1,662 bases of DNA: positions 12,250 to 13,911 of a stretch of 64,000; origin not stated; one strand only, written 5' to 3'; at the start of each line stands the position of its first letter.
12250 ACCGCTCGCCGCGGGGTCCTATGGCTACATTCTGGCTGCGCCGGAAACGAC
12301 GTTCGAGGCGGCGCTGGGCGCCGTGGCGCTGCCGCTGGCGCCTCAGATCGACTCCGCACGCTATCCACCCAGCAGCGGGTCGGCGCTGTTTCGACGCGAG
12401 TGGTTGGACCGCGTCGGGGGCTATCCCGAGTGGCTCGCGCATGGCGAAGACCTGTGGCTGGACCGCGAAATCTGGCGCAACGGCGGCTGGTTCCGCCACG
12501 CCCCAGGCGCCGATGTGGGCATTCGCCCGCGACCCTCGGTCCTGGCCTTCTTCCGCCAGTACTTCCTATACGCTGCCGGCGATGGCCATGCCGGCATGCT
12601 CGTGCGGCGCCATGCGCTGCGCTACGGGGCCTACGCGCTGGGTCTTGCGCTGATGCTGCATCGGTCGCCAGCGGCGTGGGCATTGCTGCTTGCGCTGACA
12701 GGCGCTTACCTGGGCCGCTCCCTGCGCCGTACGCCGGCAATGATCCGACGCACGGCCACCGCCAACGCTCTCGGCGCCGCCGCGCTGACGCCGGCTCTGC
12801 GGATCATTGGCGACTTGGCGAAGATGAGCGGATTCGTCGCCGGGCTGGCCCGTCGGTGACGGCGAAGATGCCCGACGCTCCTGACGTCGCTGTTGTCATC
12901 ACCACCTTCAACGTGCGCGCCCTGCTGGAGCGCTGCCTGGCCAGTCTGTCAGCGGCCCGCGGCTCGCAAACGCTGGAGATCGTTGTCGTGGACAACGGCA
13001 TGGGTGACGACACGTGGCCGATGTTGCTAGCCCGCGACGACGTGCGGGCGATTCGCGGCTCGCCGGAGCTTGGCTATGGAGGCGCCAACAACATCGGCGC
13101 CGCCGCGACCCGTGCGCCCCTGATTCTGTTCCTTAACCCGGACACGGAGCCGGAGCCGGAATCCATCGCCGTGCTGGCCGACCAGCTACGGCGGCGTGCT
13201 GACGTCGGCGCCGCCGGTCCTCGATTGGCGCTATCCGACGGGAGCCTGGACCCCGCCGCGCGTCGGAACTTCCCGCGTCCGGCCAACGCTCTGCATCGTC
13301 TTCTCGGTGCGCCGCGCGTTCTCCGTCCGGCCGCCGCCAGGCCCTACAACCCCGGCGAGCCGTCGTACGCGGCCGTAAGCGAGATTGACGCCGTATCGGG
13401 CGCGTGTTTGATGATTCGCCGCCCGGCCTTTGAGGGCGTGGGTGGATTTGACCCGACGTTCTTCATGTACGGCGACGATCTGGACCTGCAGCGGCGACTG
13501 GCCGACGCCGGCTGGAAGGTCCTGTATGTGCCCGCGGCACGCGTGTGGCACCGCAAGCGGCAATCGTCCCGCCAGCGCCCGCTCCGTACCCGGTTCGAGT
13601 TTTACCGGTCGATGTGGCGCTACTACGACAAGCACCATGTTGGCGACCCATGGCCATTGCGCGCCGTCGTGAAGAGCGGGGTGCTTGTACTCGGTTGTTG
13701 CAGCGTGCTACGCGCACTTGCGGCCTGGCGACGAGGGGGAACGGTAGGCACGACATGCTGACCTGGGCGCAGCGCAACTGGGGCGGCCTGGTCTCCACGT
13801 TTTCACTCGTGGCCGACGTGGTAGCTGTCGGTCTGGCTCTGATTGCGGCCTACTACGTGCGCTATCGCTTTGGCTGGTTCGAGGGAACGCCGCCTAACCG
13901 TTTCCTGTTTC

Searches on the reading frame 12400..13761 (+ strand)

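Call 11: search_protein_families(library=pfam, proteins=[window:12400-13761:+], max_evalue=0.001)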
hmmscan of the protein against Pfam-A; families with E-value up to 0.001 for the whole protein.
window:12400-13761:+ (453 aa): 5 families
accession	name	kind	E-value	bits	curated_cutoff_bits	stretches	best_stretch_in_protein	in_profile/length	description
PF13641.12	Glyco_tranf_2_3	-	9.6e-20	72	27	1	161-390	1-217/230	Glycosyltransferase like family 2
PF00535.33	Glycos_transf_2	-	5.1e-18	66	23.3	1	165-288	2-128/168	Glycosyl transferase family 2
PF13632.12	Glyco_trans_2_3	-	7.1e-08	32.9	27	1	332-402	72-129/198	Glycosyl transferase family group 2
PF13506.12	Glyco_transf_21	-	1.9e-05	24.7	21.7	1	323-389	91-160/174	Glycosyl transferase family 21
PF02709.20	Glyco_transf_7C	-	0.00013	21.9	23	1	328-379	15-67/78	N-terminal domain of galactosyltransferase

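Call 33: search_protein_families(library=ncbifam, proteins=[window:12400-13761:+], max_evalue=0.001)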
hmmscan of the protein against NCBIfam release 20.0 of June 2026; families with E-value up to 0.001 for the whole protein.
window:12400-13761:+ (453 aa): 11 families
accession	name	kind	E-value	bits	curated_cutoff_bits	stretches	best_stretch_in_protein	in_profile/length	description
TIGR03965.1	mycofact_glyco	equivalog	4.6e-28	98.3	280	1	153-420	66-314/467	mycofactocin biosynthesis glycosyltransferase MftF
NF041875.1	EPS_EpsD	equivalog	6.5e-19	68.5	370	2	163-269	1-110/325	exopolysaccharide biosynthesis glycosyltransferase EpsD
TIGR04283.1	glyco_like_mftF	equivalog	2e-13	50.4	182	1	164-267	2-101/221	TIGR04283 family arsenosugar biosynthesis glycosyltransferase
TIGR03937.1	PgaC_IcaA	equivalog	5.9e-10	38.7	422.3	1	327-383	195-249/407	poly-beta-1,6-N-acetyl-D-glucosamine synthase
NF045692.1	OglycostaseCruG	equivalog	1.5e-07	30.7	600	0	332-382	203-253/386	2'-O-glycosyltransferase CruG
NF038302.1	EPS_HpsE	equivalog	1.6e-06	27.4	300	0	162-275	2-123/307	hormogonium polysaccharide biosynthesis glycosyltransferase HpsE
TIGR03469.1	HpnB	hypoth_equivalog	0.00018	20.6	379.25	0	135-205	21-88/386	hopene-associated glycosyltransferase HpnB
TIGR04242.1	nodulat_NodC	equivalog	0.00027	20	550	0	156-273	43-165/395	chitooligosaccharide synthase NodC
NF007482.0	PRK10073.1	equivalog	0.00043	19.4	423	1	157-206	2-50/334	glycosyltransferase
NF050113.1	gal_furan_GlfT1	equivalog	0.0006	19.2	330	0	164-233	2-71/290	galactofuranosyltransferase GlfT1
TIGR01556.1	rhamnosyltran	subfamily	0.00068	18.9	200.55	0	180-276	10-112/281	rhamnosyltransferase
